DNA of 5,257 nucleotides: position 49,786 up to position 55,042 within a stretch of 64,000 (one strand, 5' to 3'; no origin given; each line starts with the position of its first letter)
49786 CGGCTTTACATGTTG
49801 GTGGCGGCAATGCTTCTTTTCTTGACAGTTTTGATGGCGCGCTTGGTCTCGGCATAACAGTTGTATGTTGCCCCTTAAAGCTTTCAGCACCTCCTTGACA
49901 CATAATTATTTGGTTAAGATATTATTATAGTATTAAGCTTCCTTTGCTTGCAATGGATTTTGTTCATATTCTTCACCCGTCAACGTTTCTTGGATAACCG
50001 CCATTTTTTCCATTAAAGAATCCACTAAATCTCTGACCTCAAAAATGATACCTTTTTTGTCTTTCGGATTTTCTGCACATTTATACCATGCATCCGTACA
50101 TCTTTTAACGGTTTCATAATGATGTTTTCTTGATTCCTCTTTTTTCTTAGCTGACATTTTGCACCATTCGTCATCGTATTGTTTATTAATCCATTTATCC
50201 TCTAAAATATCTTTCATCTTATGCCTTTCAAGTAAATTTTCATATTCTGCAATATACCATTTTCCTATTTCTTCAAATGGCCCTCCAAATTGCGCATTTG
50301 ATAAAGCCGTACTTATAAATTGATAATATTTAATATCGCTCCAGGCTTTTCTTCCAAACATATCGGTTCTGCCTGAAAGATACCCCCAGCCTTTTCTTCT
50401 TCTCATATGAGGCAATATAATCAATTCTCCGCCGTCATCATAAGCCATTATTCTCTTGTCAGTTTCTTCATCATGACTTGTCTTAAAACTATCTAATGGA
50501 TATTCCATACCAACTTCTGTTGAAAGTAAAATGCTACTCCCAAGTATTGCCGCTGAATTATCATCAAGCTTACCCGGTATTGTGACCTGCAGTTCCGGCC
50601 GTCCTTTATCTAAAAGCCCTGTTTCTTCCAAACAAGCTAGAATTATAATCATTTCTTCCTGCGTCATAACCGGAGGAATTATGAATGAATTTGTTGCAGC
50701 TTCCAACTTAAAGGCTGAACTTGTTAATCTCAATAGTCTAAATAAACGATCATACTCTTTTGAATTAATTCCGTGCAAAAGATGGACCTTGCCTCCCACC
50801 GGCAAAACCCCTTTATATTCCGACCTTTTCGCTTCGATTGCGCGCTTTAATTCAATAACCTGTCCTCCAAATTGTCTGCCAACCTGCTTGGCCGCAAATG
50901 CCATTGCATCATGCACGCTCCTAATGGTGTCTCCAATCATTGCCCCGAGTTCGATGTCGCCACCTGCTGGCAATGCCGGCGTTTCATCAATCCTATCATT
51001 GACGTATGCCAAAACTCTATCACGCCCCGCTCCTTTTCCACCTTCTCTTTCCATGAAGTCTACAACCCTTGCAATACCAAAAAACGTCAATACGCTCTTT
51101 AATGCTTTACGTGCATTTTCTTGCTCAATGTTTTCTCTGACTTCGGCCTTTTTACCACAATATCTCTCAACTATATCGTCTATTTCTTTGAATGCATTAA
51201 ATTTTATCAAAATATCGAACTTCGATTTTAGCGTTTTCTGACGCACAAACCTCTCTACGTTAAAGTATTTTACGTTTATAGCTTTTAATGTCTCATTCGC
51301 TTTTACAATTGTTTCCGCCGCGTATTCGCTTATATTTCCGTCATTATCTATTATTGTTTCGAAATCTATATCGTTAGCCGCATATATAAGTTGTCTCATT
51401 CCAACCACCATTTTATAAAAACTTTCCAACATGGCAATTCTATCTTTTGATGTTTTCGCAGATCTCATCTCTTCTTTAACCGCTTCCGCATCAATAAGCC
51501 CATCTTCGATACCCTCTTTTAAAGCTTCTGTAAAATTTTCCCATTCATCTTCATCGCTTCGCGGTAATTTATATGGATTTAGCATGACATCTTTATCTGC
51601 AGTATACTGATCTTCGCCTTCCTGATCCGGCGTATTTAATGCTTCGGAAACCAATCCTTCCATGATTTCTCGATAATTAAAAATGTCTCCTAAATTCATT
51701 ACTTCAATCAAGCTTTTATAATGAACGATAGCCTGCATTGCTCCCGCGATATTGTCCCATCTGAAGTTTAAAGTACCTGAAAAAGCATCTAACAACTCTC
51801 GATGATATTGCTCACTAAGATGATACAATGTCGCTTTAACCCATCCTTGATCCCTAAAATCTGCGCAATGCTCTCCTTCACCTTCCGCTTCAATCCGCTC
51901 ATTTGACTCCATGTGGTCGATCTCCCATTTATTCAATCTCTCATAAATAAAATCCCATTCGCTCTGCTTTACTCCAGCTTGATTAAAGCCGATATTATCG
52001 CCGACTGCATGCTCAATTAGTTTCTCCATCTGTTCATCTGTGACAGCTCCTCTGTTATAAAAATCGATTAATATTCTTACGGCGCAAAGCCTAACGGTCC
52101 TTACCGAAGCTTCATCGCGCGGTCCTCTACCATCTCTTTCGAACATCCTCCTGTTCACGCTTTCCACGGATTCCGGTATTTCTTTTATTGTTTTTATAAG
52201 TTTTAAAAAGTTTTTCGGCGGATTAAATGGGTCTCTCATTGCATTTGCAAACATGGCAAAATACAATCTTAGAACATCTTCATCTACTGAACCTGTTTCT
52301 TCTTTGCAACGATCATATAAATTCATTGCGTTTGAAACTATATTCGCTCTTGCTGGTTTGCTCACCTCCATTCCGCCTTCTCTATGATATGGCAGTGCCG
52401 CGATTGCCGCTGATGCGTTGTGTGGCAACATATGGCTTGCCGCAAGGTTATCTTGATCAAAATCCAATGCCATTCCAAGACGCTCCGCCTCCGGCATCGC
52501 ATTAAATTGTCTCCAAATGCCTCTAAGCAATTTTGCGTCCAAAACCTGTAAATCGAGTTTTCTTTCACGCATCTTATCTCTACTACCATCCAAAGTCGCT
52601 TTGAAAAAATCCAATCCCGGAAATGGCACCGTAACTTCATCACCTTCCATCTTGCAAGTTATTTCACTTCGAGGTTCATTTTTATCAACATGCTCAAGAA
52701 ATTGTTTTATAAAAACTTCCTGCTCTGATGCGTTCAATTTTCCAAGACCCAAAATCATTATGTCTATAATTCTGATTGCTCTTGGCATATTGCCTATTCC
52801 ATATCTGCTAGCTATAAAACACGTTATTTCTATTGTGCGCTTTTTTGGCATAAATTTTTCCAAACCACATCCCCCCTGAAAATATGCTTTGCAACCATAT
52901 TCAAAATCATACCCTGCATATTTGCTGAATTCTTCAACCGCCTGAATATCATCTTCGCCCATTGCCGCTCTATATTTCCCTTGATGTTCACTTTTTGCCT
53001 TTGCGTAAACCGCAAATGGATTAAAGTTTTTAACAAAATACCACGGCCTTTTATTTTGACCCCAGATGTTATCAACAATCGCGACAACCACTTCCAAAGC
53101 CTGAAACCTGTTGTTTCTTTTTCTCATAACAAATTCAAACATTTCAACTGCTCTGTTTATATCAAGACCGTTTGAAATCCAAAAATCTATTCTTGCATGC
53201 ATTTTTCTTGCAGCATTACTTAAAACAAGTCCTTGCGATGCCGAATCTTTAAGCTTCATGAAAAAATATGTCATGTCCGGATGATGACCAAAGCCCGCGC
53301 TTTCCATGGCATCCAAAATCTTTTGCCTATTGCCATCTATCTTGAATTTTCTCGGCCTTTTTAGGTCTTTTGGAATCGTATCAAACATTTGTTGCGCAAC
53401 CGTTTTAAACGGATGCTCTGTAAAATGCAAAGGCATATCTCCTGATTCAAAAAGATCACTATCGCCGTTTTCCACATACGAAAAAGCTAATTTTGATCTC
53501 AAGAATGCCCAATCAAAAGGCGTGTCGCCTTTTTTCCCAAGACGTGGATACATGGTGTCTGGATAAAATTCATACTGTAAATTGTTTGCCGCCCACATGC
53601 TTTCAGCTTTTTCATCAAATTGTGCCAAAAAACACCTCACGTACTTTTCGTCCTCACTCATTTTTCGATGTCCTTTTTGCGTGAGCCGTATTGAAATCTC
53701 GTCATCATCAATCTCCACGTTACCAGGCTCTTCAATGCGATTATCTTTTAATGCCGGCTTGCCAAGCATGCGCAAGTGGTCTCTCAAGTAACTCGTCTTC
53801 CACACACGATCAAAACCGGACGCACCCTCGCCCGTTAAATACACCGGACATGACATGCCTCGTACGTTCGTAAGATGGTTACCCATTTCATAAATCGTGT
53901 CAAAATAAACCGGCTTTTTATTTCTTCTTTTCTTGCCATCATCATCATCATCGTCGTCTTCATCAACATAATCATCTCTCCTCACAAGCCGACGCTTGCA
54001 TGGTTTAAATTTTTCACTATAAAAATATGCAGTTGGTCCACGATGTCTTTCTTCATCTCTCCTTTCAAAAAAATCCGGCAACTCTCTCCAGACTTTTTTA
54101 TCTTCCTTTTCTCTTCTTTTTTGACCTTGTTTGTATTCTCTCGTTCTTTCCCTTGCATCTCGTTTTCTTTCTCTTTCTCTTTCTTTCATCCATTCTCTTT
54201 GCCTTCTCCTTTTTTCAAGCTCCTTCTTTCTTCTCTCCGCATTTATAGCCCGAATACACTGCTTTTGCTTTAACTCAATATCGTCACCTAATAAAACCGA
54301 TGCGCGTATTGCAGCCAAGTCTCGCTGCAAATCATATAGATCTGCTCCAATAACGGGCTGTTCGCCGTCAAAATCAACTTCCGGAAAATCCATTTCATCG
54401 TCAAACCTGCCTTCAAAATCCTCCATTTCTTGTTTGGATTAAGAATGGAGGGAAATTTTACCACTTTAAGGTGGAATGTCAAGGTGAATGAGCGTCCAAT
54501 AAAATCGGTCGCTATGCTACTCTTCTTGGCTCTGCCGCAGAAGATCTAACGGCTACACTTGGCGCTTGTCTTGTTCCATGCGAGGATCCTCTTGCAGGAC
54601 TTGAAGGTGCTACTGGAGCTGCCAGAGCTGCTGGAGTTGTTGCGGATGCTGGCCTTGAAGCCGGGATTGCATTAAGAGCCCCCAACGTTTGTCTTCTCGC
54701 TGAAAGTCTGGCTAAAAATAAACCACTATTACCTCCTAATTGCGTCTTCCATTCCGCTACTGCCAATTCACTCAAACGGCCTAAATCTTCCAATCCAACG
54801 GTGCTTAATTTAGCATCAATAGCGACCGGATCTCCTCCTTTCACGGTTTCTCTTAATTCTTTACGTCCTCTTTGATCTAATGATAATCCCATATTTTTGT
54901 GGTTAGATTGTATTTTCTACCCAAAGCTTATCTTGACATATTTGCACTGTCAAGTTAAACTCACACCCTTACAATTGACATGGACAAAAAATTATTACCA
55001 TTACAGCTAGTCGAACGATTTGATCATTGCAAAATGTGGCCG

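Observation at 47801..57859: A 10-kb locus of giant, domain-less proteins in divergent operons: best candidate for an undescribed system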

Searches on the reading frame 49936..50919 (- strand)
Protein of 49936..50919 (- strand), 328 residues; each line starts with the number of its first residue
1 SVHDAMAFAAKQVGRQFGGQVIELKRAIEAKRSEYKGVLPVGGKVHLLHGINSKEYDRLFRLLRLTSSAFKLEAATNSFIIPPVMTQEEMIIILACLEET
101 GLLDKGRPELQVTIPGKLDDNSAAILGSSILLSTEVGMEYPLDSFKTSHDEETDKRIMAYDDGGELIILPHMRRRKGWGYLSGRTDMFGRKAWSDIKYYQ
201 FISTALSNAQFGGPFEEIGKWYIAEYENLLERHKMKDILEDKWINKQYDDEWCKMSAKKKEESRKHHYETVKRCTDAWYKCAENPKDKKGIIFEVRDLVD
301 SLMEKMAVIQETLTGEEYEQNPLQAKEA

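Call 73: predict_structure(alignment_id=A4)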
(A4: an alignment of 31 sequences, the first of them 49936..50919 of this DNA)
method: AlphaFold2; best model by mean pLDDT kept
length: 328 residues; sequences in the alignment: 31
mean_pLDDT: 86.3   pTM: 0.88
mean pLDDT of the five models: 86.3, 85.2, 84.5, 83.6, 82.9
residues with pLDDT >= 90: 162; 70-90: 138; 50-70: 19; < 50: 9
segments of 3 or more residues with pLDDT < 50: 320-328
pLDDT, mean of each block of 10 residues (from residue 1): 76 78 87 91 90 82 74 80 91 88 87 94 98 93 81 83 73 77 91 92 97 95 99 97 81 90 94 96 83 97 97 67 41
secondary structure, 60 per line:
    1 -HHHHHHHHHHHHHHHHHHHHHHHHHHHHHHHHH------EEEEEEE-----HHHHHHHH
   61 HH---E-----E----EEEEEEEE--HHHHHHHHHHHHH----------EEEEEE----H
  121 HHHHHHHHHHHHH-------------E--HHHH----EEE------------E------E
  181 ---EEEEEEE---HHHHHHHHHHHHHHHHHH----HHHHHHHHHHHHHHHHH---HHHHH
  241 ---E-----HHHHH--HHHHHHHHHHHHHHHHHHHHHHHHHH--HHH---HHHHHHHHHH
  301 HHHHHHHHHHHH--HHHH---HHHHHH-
elements in order: H2-34 E41-47 H53-62 E77-84 H87-99 E110-115 H120-133 H150-153 E158-160 E184-190 H194-211 H216-232 H236-240 H250-254 H257-282 H291-312 H315-318 H322-327

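Call 75: fold_search(model_id=the predicted structure, library=pdb)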
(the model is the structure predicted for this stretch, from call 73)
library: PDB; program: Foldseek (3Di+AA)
matches with E <= 10: 503; with E <= 0.001: 0
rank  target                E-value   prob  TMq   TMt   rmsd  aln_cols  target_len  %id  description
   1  1tt4_A                2.0e-03  0.84  0.29  0.27  14.8       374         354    9  Structure of NP459575, a predicted glutathione synthase from Salmonella typhimurium (released 2004-08-17)
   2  4lnn_A                3.2e-03  0.85  0.32  0.26  18.2       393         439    8  B. subtilis glutamine synthetase structures reveal large active site conformational changes and basis for isoenzyme sp (released 2013-11-13)
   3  4lnn_F                4.3e-03  0.80  0.30  0.24  17.2       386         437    8  B. subtilis glutamine synthetase structures reveal large active site conformational changes and basis for isoenzyme sp (released 2013-11-13)
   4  7tf6_A                8.1e-03  0.80  0.33  0.27  17.8       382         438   10  S. aureus GS(12)-Q-GlnR peptide (released 2022-06-29)
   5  7tf9_A                9.7e-03  0.75  0.33  0.27  16.7       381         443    9  L. monocytogenes GS(14)-Q-GlnR peptide (released 2022-06-29)
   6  1r8g_A                1.2e-02  0.44  0.26  0.25  15.0       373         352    8  Structure and function of YbdK (released 2004-08-17)
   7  4lnn_C                1.5e-02  0.60  0.30  0.24  12.4       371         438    8  B. subtilis glutamine synthetase structures reveal large active site conformational changes and basis for isoenzyme sp (released 2013-11-13)
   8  8s59_A                1.6e-02  0.60  0.31  0.25  16.7       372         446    8  Cryo-EM structure of the active dodecameric Methanosarcina mazei glutamine synthetase. (released 2025-01-08)
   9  8oon_B                1.9e-02  0.57  0.31  0.25  14.9       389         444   10  Glutamine synthetase from Methanothermococcus thermolithotrophicus at a resolution of 2.43 A (released 2024-01-24)
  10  9qur_E                2.5e-02  0.54  0.30  0.24  10.8       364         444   11  Crystal structure of gamma-Glutamyl-Methylamide Synthetase from Methylovorus mays (MmGmaS) in complex with ATPgS (released 2026-01-28)
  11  4lnk_A                2.6e-02  0.38  0.28  0.23  18.8       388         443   10  B. subtilis glutamine synthetase structures reveal large active site conformational changes and basis for isoenzyme sp (released 2013-10-30)
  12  8ooz_H                3.0e-02  0.54  0.33  0.27  17.8       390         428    9  Glutamine synthetase from Methermicoccus shengliensis in complex with MgATP at 2.7 A resolution (released 2024-01-24)
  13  9qur_D                3.0e-02  0.51  0.31  0.25  11.8       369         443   10  Crystal structure of gamma-Glutamyl-Methylamide Synthetase from Methylovorus mays (MmGmaS) in complex with ATPgS (released 2026-01-28)
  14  9y4a_A                3.0e-02  0.44  0.31  0.26  18.4       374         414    9  His-tagged Glutamine Synthetase on a Ni-NTA lipid monolayer grid (released 2026-04-01)
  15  7tdp_A                3.0e-02  0.35  0.28  0.23  18.6       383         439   10  Structure of Paenibacillus polymyxa GS bound to Met-Sox-P-ADP (Transition state complex) to 1.98 Angstom (released 2022-06-29)
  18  1r8g_B                4.0e-02  0.38  0.27  0.26  15.7       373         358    8  Structure and function of YbdK (released 2004-08-17)
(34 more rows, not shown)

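Call 79: find_related_loci(query=A6, collection=metagenome_contigs, flank=10000)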
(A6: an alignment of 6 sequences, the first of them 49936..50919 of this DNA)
Query A6 (328 aa) in metagenome_contigs; peptide patterns used: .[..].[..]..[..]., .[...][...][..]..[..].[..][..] (x = any residue, [..] = any of these).
105 stretches matched a pattern; 18 encode a relative of the query (tblastn E <= 1e-3); 18 distinct loci.
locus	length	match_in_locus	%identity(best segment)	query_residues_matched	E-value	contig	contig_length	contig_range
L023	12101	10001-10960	61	7-328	1e-130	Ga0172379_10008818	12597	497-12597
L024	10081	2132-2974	40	28-322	3e-68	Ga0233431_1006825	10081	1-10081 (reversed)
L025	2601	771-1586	39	37-313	8e-68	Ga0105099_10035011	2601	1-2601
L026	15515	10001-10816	38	32-313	1e-61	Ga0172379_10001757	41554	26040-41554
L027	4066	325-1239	34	7-317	5e-56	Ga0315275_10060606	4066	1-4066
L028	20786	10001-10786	36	24-299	1e-49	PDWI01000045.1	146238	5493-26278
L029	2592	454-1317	32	28-313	1e-46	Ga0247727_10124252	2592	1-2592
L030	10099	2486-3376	31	23-310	1e-42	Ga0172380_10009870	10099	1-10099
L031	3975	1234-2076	31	23-311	6e-41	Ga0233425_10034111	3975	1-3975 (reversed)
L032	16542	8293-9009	35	37-283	9e-40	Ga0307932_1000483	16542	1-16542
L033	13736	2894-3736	30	21-320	4e-39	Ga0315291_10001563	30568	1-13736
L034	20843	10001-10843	30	21-320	4e-39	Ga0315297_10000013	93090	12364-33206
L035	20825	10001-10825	29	13-299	3e-38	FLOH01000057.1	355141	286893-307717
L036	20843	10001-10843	30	21-320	4e-39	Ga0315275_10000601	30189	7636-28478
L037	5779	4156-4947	29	24-302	3e-32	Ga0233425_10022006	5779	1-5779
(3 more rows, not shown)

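Call 88: fold_search(model_id=the predicted structure, library=viral)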
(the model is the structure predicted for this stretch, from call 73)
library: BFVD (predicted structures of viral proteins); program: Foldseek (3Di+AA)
matches with E <= 10: 310; with E <= 0.001: 0
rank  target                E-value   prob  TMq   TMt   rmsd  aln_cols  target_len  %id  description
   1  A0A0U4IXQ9            1.4e-03  0.91  0.26  0.25  13.4       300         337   10  Amidoligase [Arthrobacter phage Salgado]
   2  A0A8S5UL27            2.8e-03  0.75  0.24  0.16  23.2       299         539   10  Putative cytoplasmic protein [Siphoviridae sp. ctICF6]
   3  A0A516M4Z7            4.2e-03  0.82  0.31  0.32  15.5       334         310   11  (no name in the UniProt tables at hand)
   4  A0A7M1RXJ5            4.2e-03  0.75  0.29  0.21  16.1       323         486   13  Amidoligase enzyme [uncultured phage cr108_1]
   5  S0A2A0                5.6e-03  0.77  0.29  0.21  16.7       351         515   10  Amidoligase enzyme [Cellulophaga phage phi14:2]
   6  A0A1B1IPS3            6.0e-03  0.63  0.26  0.19  17.2       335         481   10  (no name in the UniProt tables at hand)
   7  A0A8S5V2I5            9.6e-03  0.66  0.29  0.23  15.2       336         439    9  Putative amidoligase enzyme [CrAss-like virus sp. ctelJ1]
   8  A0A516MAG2            1.5e-02  0.66  0.30  0.31  13.7       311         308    7  (no name in the UniProt tables at hand)
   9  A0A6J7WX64            1.7e-02  0.82  0.30  0.20  10.9       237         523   10  Amidoligase enzyme [uncultured Caudovirales phage]
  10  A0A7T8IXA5            1.8e-02  0.63  0.22  0.31  11.7       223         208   12  (no name in the UniProt tables at hand)
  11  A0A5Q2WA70            2.2e-02  0.33  0.25  0.20  17.4       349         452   10  (no name in the UniProt tables at hand)
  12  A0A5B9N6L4            2.3e-02  0.47  0.27  0.31  15.1       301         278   14  (no name in the UniProt tables at hand)
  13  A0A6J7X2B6            2.6e-02  0.75  0.29  0.25   9.7       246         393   12  LIM domain containing protein [uncultured Caudovirales phage]
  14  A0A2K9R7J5            3.9e-02  0.16  0.14  0.15  14.0       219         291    9  (no name in the UniProt tables at hand)
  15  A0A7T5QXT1            5.3e-02  0.21  0.23  0.17  15.9       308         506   12  Uncharacterized protein [Cronobacter phage A24]
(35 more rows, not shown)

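Call 95: find_related_loci(query=A6, collection=viral_contigs, flank=8000)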
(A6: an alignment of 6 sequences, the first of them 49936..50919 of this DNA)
Query A6 (328 aa) in viral_contigs; peptide patterns used: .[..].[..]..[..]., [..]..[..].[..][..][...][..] (x = any residue, [..] = any of these).
20 stretches matched a pattern, but none encodes a relative of the query by tblastn (E <= 1e-3).

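Call 102: search_solved_structures(query=A4, max_evalue=10, show_alignments=2)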
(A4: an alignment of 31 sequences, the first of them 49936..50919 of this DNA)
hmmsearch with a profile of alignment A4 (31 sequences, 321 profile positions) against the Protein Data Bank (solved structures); distinct sequences matched with E-value up to 10: 2.
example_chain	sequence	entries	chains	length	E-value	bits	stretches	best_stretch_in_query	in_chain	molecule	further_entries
8tul_A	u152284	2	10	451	1.5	10.9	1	207-297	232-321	Magnesium transporter MRS2 homolog, mitochondrial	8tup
8ip3_A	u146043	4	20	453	1.6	10.9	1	207-297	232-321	Magnesium transporter MRS2 homolog, mitochondrial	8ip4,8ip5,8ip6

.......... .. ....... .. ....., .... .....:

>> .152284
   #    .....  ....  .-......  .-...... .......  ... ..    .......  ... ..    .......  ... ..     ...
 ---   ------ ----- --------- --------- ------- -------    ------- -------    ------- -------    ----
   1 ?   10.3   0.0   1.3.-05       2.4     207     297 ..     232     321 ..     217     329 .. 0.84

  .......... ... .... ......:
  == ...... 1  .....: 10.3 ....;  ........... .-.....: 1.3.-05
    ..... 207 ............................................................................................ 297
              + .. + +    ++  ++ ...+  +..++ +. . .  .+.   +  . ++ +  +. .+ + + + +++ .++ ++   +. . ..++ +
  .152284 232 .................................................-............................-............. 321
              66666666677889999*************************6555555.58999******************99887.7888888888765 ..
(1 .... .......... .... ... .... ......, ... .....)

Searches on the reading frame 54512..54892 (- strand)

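Call 4: search_protein_families(library=pfam, proteins=[window:54512-54892:-], max_evalue=1)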
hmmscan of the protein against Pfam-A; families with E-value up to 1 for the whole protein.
window:54512-54892:- (126 aa): 0 families

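Call 5: search_protein_families(library=ncbifam, proteins=[window:54512-54892:-], max_evalue=1)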
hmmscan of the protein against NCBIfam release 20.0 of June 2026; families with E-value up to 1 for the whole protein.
window:54512-54892:- (126 aa): 1 family
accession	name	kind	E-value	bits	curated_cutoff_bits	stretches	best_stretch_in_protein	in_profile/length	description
NF002882.0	PRK03348.1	equivalog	0.035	12.9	389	1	19-65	187-232/461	DNA polymerase IV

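Call 6: search_protein_families(library=padloc, proteins=[window:54512-54892:-], max_evalue=1)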
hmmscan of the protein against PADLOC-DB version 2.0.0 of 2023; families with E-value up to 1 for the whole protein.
window:54512-54892:- (126 aa): 0 families

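Call 7: search_protein_families(library=phrogs, proteins=[window:54512-54892:-], max_evalue=1)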
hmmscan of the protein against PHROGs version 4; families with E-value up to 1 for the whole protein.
window:54512-54892:- (126 aa): 0 families
